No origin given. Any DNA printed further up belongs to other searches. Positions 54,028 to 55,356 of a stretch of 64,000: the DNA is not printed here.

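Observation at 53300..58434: Four-gene module with no named counterpart: three paralogous Zn-ribbon proteins (two membrane-anchored) plus a HerA/YjgR-like ATPase with a coiled-coil tail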

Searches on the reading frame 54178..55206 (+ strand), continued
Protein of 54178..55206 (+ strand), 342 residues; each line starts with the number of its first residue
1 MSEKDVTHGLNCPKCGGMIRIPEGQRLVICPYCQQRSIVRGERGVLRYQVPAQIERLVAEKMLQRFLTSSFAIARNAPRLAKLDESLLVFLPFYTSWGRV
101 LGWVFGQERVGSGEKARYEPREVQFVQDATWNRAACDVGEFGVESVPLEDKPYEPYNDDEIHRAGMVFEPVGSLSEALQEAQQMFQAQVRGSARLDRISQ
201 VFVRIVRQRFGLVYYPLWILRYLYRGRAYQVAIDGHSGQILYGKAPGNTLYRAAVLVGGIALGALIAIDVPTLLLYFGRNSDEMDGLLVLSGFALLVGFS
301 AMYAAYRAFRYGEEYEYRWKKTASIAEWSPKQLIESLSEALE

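Call 49: search_protein_representatives(alignment_id=A2)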
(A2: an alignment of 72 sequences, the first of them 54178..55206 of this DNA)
Query: 72 sequences, 349 profile positions. Proteins with E-value up to 0.001 (for the whole library): 3492; up to 1e-10: 881; up to 1e-30: 118. The best 150 are listed.
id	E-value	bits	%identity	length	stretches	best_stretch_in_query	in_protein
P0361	1.0e-164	564.2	-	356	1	1-348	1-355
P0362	3.0e-128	444.2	-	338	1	1-260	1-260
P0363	5.1e-126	436.9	-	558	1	1-321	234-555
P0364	4.8e-115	400.8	-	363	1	5-328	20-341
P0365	1.0e-111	389.9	-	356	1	4-340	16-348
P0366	1.9e-110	385.7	-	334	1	3-327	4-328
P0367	2.0e-106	372.5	-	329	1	1-322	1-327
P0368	2.5e-102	359.0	-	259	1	1-232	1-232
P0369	1.4e-100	353.3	-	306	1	4-202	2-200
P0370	1.2e-99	350.2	-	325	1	1-215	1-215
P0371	1.8e-93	329.8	-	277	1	83-328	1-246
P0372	4.0e-87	309.0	-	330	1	35-272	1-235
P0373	6.4e-86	305.0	-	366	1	1-282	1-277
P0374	2.4e-83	296.6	-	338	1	6-316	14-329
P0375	1.2e-82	294.3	-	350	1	6-326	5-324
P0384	5.1e-71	256.0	-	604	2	1-297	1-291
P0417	1.1e-47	179.4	-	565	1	7-314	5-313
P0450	9.0e-36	140.1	-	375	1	5-312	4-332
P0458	1.0e-33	133.3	-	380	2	6-311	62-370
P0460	4.1e-33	131.4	-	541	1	8-311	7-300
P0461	6.9e-33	130.7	-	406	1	7-314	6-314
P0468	2.8e-32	128.7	-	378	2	162-302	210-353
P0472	1.1e-31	126.7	-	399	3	2-113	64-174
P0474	1.9e-31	125.9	-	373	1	9-307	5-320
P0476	4.6e-31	124.6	-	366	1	6-301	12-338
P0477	5.8e-31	124.3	-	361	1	8-326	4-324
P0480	2.9e-30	122.0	-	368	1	9-321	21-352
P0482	4.0e-30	121.6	-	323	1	5-318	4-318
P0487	5.1e-29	117.9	-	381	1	7-326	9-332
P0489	1.6e-28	116.3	-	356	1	1-303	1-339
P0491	3.8e-28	115.0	-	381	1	6-324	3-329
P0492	4.4e-28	114.9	-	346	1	7-315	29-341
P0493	4.5e-28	114.8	-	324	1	7-302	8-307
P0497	9.0e-28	113.8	-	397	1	11-311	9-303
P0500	1.3e-27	113.3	-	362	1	8-316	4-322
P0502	2.3e-27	112.5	-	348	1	7-314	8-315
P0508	7.8e-27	110.7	-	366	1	7-302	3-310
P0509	7.9e-27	110.7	-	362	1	9-313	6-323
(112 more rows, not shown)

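Call 50: list_cluster_members(proteins=[P0417, P0460, P0384, P0363, P0461, P0497, P0509, P0502, P0491, P0480])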
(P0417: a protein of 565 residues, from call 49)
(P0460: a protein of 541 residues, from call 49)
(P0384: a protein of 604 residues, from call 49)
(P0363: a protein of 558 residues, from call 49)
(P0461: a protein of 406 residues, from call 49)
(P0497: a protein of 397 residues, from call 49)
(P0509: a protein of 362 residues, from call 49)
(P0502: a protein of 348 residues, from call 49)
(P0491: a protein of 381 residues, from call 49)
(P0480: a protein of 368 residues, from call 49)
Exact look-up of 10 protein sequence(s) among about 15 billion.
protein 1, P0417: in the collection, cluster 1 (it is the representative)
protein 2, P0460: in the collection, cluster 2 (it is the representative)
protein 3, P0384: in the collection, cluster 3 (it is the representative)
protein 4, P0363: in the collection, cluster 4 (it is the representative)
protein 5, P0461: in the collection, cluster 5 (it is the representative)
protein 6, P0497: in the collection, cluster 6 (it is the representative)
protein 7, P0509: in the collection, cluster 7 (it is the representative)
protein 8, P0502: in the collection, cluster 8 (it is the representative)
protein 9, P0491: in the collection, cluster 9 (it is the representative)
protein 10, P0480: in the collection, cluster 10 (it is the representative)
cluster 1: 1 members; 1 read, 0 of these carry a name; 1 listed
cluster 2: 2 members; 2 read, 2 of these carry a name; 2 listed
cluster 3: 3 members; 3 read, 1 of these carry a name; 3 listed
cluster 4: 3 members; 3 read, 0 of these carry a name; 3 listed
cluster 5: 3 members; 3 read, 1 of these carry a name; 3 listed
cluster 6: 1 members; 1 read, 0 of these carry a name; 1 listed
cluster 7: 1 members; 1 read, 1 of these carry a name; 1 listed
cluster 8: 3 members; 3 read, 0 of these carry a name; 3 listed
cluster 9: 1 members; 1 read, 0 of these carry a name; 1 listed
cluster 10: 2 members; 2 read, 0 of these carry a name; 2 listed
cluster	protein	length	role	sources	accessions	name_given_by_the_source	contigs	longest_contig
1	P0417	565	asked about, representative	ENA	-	-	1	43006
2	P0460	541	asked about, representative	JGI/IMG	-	hypothetical protein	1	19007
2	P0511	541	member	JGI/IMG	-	DNA-directed RNA polymerase subunit RPC12/RpoP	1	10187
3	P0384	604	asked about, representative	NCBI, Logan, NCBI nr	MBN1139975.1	MAG: hypothetical protein JXM73_25625 [Anaerolineae bacterium] | hypothetical protein [Anaerolineae bacterium]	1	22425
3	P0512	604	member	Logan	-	-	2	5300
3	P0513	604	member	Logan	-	-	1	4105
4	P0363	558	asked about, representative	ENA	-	-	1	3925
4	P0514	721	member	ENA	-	-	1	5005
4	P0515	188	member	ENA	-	-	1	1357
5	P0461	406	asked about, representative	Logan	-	-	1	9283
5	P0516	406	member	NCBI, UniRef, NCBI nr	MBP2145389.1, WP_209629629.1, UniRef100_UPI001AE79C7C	hypothetical protein J2129_000843 [Methanofollis sp. W23] | hypothetical protein n=1 Tax=Methanofollis sp. W23 TaxID=2817849 RepID=UPI001AE79C7C | hypothetical protein [Methanofollis sp. W23]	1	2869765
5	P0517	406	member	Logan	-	-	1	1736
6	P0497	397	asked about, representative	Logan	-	-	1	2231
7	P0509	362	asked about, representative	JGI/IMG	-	hypothetical protein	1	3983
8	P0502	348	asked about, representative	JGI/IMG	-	-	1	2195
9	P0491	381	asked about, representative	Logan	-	-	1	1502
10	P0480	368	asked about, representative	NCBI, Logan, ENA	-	-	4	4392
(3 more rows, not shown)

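Call 51: search_protein_families(library=pfam, proteins=[P0417, P0460, P0384, P0363, P0461, P0497, P0458, P0472, P0468, P0450], max_evalue=0.01)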
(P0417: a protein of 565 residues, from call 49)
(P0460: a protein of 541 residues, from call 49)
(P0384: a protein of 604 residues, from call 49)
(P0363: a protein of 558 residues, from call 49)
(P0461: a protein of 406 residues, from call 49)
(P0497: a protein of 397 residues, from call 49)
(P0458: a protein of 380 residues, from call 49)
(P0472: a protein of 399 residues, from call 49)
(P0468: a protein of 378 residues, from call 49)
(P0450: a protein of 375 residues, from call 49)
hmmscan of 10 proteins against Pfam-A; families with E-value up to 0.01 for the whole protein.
P0417 (565 aa): 0 families

P0460 (541 aa): 1 family
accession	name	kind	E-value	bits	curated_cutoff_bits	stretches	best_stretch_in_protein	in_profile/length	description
PF09297.16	Zn_ribbon_NUD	-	0.00061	19.9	24.8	1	11-36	6-31/32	NADH pyrophosphatase zinc ribbon domain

P0384 (604 aa): 0 families

P0363 (558 aa): 4 families
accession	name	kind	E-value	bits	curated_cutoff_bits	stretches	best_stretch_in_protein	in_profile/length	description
PF00069.31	Pkinase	-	4e-13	49.8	31.7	1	13-101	157-253/263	Protein kinase domain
PF13191.12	AAA_16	-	1.1e-10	42.7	32.6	1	158-213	2-57/167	AAA ATPase domain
PF07714.23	PK_Tyr_Ser-Thr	-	2e-08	34.3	23.1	1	15-100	166-249/258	Protein tyrosine and serine/threonine kinase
PF13401.12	AAA_22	-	0.0039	17.9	27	1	180-205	5-30/130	AAA domain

P0461 (406 aa): 1 family
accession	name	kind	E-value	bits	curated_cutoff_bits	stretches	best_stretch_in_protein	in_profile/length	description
PF17915.7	zf_Rg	-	0.0039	17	25.5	1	10-35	9-34/49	Reverse gyrase zinc finger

P0497 (397 aa): 1 family
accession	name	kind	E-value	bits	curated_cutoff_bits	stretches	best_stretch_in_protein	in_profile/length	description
PF18912.6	DZR_2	-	0.0064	16.7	27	0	5-31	5-29/56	Double zinc ribbon domain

P0458 (380 aa): 9 families
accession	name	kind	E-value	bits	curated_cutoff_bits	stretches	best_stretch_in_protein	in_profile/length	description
PF21344.3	Zn_ribbon_LysW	-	1e-08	35.1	27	2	67-96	2-34/46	Alpha-aminoadipate carrier protein LysW-like, globular domain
PF12773.13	DZR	-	0.00026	21.5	27.3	1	18-90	1-45/45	Double zinc ribbon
PF23548.1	Zn_ribbon_FGT1_2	-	0.00066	19.7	27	1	15-43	2-30/35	FORGETTER1 second zinc ribbon domain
PF13248.11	Zn_ribbon_3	-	0.00074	19.3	27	0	15-42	2-25/26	zinc-ribbon domain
PF08271.17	Zn_Ribbon_TF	-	0.0019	18.2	29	0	67-91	2-27/43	TFIIB zinc-binding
PF09297.16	Zn_ribbon_NUD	-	0.0061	16.7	24.8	0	67-92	5-30/32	NADH pyrophosphatase zinc ribbon domain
PF14446.12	Prok-RING_1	-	0.0072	16.7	29.1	0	67-91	6-28/54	Prokaryotic RING finger family 1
PF07191.17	Zn_ribbon_6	-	0.009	16.4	25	0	36-80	3-44/67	Double zinc ribbon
PF02591.20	Zn_ribbon_9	-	0.01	16.4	29.1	0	77-90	17-30/33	C4-type zinc ribbon domain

P0472 (399 aa): 2 families
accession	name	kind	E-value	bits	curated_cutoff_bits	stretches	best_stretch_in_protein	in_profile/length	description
PF12773.13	DZR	-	0.007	17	27.3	0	11-96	1-45/45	Double zinc ribbon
PF00130.28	C1_1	-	0.0085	16.3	26.5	0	70-99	10-38/53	Phorbol esters/diacylglycerol binding domain (C1 domain)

P0468 (378 aa): 2 families
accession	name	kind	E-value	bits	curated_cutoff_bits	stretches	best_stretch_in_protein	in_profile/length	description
PF23548.1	Zn_ribbon_FGT1_2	-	7.1e-05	22.8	27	1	18-44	2-28/35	FORGETTER1 second zinc ribbon domain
PF03119.21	DNA_ligase_ZBD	-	0.0005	20.3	25.8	1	21-40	2-21/27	NAD-dependent DNA ligase C4 zinc finger domain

P0450 (375 aa): 2 families
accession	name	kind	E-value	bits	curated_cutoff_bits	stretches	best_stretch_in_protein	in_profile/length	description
PF03119.21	DNA_ligase_ZBD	-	0.0033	17.7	25.8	1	10-30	1-21/27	NAD-dependent DNA ligase C4 zinc finger domain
PF01396.24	Zn_ribbon_Top1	-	0.0046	17.2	32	0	10-35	3-27/39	Topoisomerase DNA binding C4 zinc finger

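Call 52: find_encoding_contigs(protein=P0516, flank=8000, max_places=1)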
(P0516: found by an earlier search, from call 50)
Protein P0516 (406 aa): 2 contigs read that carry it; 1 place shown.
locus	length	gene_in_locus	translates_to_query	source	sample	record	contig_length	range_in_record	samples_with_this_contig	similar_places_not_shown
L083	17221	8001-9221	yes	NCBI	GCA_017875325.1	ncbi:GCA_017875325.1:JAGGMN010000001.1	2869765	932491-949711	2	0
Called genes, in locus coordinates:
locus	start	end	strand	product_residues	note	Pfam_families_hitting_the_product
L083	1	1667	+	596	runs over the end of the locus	PF00664:ABC_membrane, PF02463:SMC_N (faint), PF00005:ABC_tran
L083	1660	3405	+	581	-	PF00664:ABC_membrane, PF02463:SMC_N, PF00005:ABC_tran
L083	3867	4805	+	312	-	-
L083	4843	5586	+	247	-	PF06325:PrmA (weak), PF13489:Methyltransf_23 (weak), PF05175:MTS (weak), PF01209:Ubie_methyltran, PF13847:Methyltransf_31, PF08241:Methyltransf_11, PF08242:Methyltransf_12, PF13649:Methyltransf_25, +2 more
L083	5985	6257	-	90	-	PF05016:ParE_toxin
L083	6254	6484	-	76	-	PF24434:DUF7557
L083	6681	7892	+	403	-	-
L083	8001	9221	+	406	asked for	-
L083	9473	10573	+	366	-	-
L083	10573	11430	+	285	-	-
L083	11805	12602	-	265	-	-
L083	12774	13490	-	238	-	PF02518:HATPase_c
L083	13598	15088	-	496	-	PF02384:N6_Mtase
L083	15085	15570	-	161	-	-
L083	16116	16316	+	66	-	-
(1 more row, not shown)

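Call 54: list_cluster_members(proteins=[P0508, P0500, P0493, P0492, P0489, P0487, P0482, P0477, P0476, P0474])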
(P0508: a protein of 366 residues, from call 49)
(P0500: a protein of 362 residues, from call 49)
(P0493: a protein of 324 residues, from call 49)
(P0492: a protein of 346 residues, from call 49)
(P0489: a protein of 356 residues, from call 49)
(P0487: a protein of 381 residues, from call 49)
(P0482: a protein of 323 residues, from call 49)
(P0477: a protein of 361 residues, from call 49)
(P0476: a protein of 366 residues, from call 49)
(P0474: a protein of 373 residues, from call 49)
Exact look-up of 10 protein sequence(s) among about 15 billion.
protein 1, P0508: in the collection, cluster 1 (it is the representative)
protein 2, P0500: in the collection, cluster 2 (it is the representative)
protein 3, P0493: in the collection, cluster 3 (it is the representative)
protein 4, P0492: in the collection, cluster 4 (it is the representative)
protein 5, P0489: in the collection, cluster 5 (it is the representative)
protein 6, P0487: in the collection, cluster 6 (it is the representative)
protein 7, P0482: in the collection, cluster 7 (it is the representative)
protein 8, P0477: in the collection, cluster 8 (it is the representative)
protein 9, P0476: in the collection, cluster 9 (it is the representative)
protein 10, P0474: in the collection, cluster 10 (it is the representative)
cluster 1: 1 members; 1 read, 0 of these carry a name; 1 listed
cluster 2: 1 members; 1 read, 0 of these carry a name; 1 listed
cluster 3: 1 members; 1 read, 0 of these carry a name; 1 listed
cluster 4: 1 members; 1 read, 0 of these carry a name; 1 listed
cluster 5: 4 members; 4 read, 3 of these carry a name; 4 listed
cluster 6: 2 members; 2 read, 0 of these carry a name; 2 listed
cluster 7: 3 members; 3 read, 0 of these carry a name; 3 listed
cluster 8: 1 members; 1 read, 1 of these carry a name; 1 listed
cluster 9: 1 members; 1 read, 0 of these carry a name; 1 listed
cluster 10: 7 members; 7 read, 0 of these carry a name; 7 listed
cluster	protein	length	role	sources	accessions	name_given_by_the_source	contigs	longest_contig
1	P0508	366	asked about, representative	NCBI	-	-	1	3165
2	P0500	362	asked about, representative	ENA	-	-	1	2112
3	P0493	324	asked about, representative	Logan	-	-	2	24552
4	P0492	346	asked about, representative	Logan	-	-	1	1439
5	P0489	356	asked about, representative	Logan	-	-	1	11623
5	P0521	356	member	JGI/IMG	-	hypothetical protein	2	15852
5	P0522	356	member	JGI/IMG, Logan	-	hypothetical protein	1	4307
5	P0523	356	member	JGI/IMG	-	hypothetical protein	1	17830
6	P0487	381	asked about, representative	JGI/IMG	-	-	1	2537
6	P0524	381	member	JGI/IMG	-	-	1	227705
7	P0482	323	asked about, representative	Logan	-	-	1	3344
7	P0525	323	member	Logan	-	-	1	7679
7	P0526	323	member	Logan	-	-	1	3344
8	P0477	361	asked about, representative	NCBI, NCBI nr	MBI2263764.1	MAG: hypothetical protein HYU64_01115 [Armatimonadetes bacterium] | hypothetical protein [Armatimonadota bacterium]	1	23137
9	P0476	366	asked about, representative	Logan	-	-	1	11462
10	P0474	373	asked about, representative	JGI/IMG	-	-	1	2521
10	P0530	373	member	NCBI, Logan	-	-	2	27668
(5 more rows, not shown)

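Call 55: find_encoding_contigs(protein=P0477, flank=8000, max_places=1)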
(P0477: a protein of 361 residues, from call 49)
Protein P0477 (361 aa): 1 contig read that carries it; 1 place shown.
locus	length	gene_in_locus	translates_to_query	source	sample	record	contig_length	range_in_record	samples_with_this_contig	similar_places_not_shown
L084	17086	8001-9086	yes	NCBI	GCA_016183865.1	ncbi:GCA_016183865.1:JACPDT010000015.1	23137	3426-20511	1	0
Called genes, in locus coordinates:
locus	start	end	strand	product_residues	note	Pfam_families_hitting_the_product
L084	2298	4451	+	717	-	PF13481:AAA_25 (faint), PF00580:UvrD-helicase, PF13245:AAA_19 (weak), PF13361:UvrD_C, PF13538:UvrD_C_2 (faint)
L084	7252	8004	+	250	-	-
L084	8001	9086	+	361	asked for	-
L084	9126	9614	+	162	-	-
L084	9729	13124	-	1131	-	PF24796:WDR55, PF24807:WD40_CDC20-Fz, PF24814:WD40_Prp19, PF25174:Beta-prop_THOC3, PF25391:WD40_Gbeta, PF00400:WD40, PF23342:WDR90_beta-prop_4th, PF23381:Beta-prop_IFT122_1st, +98 more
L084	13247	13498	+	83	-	-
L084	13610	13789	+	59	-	-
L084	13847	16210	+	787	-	PF00488:MutS_V, PF01713:Smr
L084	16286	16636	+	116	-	-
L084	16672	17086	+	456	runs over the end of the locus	PF03951:Gln-synt_N, PF00120:Gln-synt_C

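Call 56: find_encoding_contigs(protein=P0524, flank=8000, max_places=1)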
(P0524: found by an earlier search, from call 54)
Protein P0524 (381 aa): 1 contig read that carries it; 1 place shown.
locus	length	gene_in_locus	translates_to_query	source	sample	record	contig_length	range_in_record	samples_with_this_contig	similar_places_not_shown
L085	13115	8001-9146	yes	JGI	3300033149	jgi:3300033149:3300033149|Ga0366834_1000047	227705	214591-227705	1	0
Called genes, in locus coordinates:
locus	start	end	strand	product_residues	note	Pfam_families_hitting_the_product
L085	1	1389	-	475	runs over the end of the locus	PF01171:ATP_bind_3, PF11734:TilS_C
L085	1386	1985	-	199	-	-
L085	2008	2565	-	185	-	PF00156:Pribosyltran (weak)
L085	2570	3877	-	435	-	PF13522:GATase_6, PF13537:GATase_7, PF00156:Pribosyltran (faint)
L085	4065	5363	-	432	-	PF00206:Lyase_1, PF10397:ADSL_C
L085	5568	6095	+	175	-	-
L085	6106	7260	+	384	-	PF13421:Band_7_1, PF01145:Band_7, PF17032:Zn_ribbon_15 (faint), PF18912:DZR_2 (faint), PF12773:DZR, PF13240:Zn_Ribbon_1 (weak), PF12773:DZR, PF13240:Zn_Ribbon_1 (weak), +3 more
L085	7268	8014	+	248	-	-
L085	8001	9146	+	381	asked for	-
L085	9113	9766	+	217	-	-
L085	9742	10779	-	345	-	PF04240:Caroten_synth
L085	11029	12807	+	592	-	-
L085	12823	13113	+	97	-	?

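Call 57: find_encoding_contigs(protein=P0530, flank=8000, max_places=1)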
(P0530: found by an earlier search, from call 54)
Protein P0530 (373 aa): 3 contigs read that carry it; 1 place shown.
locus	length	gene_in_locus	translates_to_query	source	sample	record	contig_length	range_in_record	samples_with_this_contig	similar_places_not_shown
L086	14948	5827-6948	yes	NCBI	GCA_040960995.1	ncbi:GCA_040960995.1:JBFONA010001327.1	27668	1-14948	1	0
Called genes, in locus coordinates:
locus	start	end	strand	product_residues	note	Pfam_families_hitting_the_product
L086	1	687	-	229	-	?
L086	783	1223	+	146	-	PF03652:RuvX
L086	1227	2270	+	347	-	PF02618:YceG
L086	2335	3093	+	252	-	-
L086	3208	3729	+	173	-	-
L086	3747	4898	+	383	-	PF13421:Band_7_1, PF01145:Band_7, PF17032:Zn_ribbon_15 (faint), PF18912:DZR_2 (faint), PF24463:DUF7577 (faint), PF12773:DZR, PF12773:DZR, PF13248:Zn_ribbon_3 (weak), +2 more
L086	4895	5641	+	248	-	-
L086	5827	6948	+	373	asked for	-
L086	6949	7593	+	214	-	-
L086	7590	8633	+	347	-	PF21016:RlmN_N, PF04055:Radical_SAM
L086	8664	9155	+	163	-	PF13366:PDDEXK_3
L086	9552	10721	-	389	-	PF00589:Phage_integrase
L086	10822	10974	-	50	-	-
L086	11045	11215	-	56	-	-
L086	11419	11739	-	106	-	PF12728:HTH_17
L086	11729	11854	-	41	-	-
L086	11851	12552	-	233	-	-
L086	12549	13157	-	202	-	-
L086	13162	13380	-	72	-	PF13560:HTH_31, PF01381:HTH_3, PF13443:HTH_26 (weak)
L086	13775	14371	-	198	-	-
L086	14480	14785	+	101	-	-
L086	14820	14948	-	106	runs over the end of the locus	-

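Call 65: search_protein_families(library=pfam, proteins=[L085:5568-6095:+, L086:3208-3729:+, L085:9113-9766:+, L084:9126-9614:+, L056:9583-10656:+, L085:7268-8014:+, L085:8001-9146:+], max_evalue=1)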
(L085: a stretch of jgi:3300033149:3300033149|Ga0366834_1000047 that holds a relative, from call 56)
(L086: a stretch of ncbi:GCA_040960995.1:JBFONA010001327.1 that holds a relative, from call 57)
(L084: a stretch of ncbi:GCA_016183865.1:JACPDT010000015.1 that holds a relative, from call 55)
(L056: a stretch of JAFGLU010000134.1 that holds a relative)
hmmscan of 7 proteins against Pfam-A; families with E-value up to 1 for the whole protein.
L085:5568-6095:+ (175 aa): 4 families
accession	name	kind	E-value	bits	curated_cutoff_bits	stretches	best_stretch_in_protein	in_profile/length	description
PF19675.4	ORC3_ins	-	0.023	15.1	28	1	107-160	96-149/232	Origin recognition complex subunit 3 insertion domain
PF05008.21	V-SNARE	-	0.21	12.5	25.9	0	34-65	59-90/92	Vesicle transport v-SNARE protein N-terminus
PF10444.14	Nbl1_Borealin_N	-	0.23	11.6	24.4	0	150-170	1-21/57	Nbl1 / Borealin N terminal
PF00435.27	Spectrin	-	0.36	11.8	29.9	0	113-174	3-62/105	Spectrin repeat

L086:3208-3729:+ (173 aa): 1 family
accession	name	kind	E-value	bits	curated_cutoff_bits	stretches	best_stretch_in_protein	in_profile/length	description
PF19771.4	DUF6257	-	0.032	14.5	26.2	1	44-66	35-57/61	Family of unknown function (DUF6257)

L085:9113-9766:+ (217 aa): 7 families
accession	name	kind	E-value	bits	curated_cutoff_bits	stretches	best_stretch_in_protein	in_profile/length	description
PF24441.1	DUF7560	-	0.05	13.8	27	0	33-44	5-16/44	Family of unknown function (DUF7560)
PF25206.1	DUF7836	-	0.13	12.5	26.7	1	13-46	5-43/59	Domain of unknown function (DUF7836)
PF24460.1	DUF7575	-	0.18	11.6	28.5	0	36-44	6-14/28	Domain of unknown function (DUF7575)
PF23548.1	Zn_ribbon_FGT1_2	-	0.28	11.2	27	0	15-40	2-27/35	FORGETTER1 second zinc ribbon domain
PF08274.17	Zn_Ribbon_YjdM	-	0.34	11.4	30.8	1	17-39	4-25/30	PhnA Zinc-Ribbon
PF13717.11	Zn_ribbon_4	-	0.52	10.7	30.3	0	36-45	5-14/36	zinc-ribbon domain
PF24444.1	DUF7563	-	0.52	10.3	27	0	27-40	20-33/39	Family of unknown function (DUF7563)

L084:9126-9614:+ (162 aa): 0 families

L056:9583-10656:+ (357 aa): 5 families
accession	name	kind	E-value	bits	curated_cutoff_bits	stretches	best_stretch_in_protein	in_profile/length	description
PF13091.12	PLDc_2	-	4.9e-50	169.2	27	2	230-351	2-131/132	PLD-like domain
PF07894.18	SACK1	-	1.2e-15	58.2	21.4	3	296-353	214-270/274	Scaffolding anchor of CK1 domain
PF00614.28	PLDc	-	3.2e-07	30.5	21.9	1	299-322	3-26/28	Phospholipase D Active site motif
PF11495.14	Regulator_TrmB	-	9.9e-07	28.7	22.2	1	60-116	6-59/233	Archaeal transcriptional regulator TrmB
PF25211.1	DUF7839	-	0.022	15.4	27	0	92-128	62-97/101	Domain of unknown function (DUF7839)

L085:7268-8014:+ (248 aa): 15 families
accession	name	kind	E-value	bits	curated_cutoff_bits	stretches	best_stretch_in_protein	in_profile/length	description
PF14369.11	Zn_ribbon_19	-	0.0075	16.8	30.8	1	5-28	5-29/35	zinc-ribbon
PF13717.11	Zn_ribbon_4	-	0.02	15.3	30.3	1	1-17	1-17/36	zinc-ribbon domain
PF01155.25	HypA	-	0.033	14.6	28.9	1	2-30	70-97/112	Hydrogenase/urease nickel incorporation, metallochaperone, hypA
PF24458.1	DUF7573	-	0.048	14.1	30.2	1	3-28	12-38/39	Domain of unknown function (DUF7573)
PF03966.22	Trm112p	-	0.073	13.5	22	1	19-39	6-26/40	Trm112p-like protein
PF07295.17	DUF1451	-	0.078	13.6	26.1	1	3-31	114-142/146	Zinc-ribbon containing domain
PF12773.13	DZR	-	0.094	13.3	27.3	1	4-29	14-33/45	Double zinc ribbon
PF01753.24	zf-MYND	-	0.15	12.6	22.7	1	5-31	1-22/39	MYND finger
PF07503.17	zf-HYPF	-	0.18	12.1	23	0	3-13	22-32/34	HypF finger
PF17032.10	Zn_ribbon_15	-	0.2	13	28.9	0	3-28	38-60/73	zinc-ribbon family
PF08271.17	Zn_Ribbon_TF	-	0.2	11.6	29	1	4-26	2-25/43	TFIIB zinc-binding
PF21344.3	Zn_ribbon_LysW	-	0.22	11.6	27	1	4-26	2-27/46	Alpha-aminoadipate carrier protein LysW-like, globular domain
PF22289.1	DmmA-like_C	-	0.24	11.8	27.4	1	3-32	2-30/44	Dimethylamine monooxygenase subunit DmmA-like, C-terminal domain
PF14446.12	Prok-RING_1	-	0.35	11.3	29.1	1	2-28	4-28/54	Prokaryotic RING finger family 1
PF13248.11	Zn_ribbon_3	-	0.59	10.1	27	0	3-26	3-22/26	zinc-ribbon domain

L085:8001-9146:+ (381 aa): 1 family
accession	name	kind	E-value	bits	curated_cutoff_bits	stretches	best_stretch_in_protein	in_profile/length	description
PF02591.20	Zn_ribbon_9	-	0.27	11.8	29.1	0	29-37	23-31/33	C4-type zinc ribbon domain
